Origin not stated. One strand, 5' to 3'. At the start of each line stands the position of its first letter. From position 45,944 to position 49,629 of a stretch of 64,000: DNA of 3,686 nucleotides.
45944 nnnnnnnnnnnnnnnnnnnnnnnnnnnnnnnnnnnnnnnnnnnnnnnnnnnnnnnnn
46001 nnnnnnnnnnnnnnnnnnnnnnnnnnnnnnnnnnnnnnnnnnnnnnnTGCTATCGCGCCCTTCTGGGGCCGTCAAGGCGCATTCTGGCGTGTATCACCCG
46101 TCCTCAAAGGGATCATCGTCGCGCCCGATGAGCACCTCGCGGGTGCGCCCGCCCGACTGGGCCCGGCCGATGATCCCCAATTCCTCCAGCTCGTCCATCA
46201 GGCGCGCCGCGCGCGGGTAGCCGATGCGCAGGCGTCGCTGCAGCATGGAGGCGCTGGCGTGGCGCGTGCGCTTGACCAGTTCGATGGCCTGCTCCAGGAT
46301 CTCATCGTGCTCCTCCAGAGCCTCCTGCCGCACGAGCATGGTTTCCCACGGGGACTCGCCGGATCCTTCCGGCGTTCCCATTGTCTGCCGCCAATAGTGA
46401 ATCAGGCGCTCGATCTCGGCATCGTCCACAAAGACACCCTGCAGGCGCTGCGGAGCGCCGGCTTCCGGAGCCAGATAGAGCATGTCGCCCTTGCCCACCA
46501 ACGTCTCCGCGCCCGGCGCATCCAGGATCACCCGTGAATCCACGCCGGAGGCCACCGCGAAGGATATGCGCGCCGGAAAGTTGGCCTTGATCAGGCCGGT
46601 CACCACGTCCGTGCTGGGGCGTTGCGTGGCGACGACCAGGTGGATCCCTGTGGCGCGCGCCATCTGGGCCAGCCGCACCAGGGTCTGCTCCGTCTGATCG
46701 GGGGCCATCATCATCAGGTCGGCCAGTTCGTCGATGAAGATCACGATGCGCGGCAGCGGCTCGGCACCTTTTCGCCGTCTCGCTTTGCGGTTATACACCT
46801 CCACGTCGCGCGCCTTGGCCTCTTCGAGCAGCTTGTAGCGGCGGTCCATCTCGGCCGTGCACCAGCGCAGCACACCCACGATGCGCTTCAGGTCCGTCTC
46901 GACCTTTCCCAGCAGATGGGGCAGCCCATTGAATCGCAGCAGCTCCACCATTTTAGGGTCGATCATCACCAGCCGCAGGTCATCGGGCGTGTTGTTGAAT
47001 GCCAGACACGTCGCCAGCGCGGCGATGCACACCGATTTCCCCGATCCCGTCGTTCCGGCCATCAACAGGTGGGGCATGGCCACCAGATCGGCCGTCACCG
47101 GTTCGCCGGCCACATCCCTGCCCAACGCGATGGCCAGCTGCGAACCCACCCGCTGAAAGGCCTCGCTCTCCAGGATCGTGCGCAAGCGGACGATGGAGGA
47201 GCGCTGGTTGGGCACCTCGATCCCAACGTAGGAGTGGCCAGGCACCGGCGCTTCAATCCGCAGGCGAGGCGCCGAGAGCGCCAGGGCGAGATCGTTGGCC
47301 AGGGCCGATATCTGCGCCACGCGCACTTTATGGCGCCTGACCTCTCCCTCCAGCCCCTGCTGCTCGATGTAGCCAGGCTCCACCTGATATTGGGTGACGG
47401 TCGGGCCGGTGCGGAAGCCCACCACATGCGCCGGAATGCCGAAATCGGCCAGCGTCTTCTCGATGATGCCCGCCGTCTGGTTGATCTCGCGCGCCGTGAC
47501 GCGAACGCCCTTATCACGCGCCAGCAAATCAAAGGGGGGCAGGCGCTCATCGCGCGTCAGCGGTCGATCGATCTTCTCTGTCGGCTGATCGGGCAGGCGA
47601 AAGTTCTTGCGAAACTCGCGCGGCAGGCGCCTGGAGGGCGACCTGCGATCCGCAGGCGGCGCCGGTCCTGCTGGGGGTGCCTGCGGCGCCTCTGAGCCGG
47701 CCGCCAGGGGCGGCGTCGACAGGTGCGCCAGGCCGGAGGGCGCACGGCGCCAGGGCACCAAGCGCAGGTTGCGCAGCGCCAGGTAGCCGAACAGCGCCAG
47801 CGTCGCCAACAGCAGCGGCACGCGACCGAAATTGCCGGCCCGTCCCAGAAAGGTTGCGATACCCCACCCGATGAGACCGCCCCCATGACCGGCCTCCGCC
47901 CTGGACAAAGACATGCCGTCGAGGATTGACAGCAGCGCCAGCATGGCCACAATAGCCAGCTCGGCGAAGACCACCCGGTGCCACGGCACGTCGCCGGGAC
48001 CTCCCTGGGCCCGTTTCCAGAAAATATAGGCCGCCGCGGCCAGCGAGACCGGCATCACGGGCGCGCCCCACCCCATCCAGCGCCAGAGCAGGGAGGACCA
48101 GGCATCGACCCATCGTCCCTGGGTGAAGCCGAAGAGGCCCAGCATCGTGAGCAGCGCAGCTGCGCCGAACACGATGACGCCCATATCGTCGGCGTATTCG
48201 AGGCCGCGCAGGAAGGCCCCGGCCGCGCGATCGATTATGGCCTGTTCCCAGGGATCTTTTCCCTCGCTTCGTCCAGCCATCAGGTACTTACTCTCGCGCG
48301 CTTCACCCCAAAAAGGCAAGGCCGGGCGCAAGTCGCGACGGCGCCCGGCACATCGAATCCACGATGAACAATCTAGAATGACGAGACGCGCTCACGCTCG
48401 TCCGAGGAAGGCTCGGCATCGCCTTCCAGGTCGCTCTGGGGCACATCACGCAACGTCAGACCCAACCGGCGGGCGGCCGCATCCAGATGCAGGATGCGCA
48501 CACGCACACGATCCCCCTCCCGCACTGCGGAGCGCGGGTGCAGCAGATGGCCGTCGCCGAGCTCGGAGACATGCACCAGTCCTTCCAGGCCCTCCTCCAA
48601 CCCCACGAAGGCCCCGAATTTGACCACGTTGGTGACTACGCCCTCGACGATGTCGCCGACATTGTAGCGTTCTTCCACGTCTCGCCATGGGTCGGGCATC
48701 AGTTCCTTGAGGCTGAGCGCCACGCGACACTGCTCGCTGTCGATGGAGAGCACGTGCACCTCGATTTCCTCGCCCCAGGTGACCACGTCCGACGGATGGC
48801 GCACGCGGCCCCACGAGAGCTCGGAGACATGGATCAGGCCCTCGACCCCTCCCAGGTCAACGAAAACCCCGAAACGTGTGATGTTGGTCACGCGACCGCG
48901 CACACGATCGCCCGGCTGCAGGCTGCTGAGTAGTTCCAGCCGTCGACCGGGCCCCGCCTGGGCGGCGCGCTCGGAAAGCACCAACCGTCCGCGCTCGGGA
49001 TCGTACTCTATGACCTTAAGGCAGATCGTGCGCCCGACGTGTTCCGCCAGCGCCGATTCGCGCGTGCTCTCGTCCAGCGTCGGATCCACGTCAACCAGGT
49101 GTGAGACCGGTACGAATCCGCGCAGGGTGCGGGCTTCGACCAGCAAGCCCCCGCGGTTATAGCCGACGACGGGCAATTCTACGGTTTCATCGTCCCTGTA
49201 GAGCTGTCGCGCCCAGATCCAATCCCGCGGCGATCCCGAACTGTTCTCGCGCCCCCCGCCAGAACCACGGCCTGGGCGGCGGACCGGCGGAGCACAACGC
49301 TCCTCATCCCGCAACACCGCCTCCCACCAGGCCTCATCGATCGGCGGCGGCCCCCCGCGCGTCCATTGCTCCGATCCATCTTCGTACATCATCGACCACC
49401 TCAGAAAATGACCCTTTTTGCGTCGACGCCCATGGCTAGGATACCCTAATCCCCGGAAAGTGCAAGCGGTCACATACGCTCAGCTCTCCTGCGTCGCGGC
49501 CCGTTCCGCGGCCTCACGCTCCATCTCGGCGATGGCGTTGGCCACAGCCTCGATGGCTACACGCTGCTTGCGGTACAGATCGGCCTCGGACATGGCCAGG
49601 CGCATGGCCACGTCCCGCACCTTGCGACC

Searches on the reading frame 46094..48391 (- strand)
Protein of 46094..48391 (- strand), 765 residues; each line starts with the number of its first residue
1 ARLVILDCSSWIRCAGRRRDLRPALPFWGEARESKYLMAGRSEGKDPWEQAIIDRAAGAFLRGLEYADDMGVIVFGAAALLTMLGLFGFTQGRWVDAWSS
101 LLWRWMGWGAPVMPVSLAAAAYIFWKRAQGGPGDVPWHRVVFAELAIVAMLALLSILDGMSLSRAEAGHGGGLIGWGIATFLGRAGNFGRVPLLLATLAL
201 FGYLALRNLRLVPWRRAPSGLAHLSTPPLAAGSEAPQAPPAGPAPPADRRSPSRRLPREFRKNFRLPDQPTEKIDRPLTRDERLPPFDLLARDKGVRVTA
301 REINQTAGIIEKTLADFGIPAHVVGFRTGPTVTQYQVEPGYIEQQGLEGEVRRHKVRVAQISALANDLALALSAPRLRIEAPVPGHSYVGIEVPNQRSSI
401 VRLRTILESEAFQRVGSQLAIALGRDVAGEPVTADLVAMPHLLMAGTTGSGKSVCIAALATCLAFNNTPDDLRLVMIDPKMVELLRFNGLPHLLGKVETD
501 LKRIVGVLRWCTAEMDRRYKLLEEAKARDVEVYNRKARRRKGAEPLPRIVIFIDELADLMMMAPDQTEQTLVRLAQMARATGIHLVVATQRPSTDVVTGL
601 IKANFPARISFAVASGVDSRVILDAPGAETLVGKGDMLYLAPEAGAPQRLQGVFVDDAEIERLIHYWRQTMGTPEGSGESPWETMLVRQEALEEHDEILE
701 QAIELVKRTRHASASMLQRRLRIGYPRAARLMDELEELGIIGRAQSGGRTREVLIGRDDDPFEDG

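Call 49: search_protein_families(library=pfam, proteins=[window:46094-48391:-], max_evalue=0.001)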
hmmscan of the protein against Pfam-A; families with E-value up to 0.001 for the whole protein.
window:46094-48391:- (765 aa): 4 families
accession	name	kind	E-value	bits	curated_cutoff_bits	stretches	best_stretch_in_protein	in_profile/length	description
PF01580.24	FtsK_SpoIIIE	-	3.7e-59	200.3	24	1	403-593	2-220/221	FtsK/SpoIIIE family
PF17854.6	FtsK_alpha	-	4.2e-27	94.7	22.9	1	284-395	1-101/101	FtsK alpha domain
PF09397.16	FtsK_gamma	-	1.8e-23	82.4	30.6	1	693-755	1-62/63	Ftsk gamma domain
PF20703.3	nSTAND1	-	0.00033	20.9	27.1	1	423-589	17-159/379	Novel STAND NTPase 1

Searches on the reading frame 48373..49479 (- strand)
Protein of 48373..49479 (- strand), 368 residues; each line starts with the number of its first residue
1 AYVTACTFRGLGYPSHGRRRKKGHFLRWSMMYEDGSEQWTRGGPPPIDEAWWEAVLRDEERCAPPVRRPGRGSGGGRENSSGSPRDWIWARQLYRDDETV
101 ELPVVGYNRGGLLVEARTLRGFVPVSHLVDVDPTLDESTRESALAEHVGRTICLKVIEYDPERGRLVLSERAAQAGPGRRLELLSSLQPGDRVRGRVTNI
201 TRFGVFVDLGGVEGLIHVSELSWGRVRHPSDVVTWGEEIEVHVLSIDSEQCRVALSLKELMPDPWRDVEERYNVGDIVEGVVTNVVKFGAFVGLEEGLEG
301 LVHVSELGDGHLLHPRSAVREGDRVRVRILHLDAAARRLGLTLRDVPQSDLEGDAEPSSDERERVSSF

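Call 49: search_protein_families(library=pfam, proteins=[window:48373-49479:-], max_evalue=0.001)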
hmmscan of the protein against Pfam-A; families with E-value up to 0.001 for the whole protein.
window:48373-49479:- (368 aa): 2 families
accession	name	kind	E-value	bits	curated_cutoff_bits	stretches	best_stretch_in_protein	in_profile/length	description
PF00575.29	S1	-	1.5e-48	163.5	22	3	188-258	3-74/74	S1 RNA binding domain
PF23459.1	S1_RRP5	-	1.9e-18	67.3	27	2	275-341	4-70/72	RRP5 S1 domain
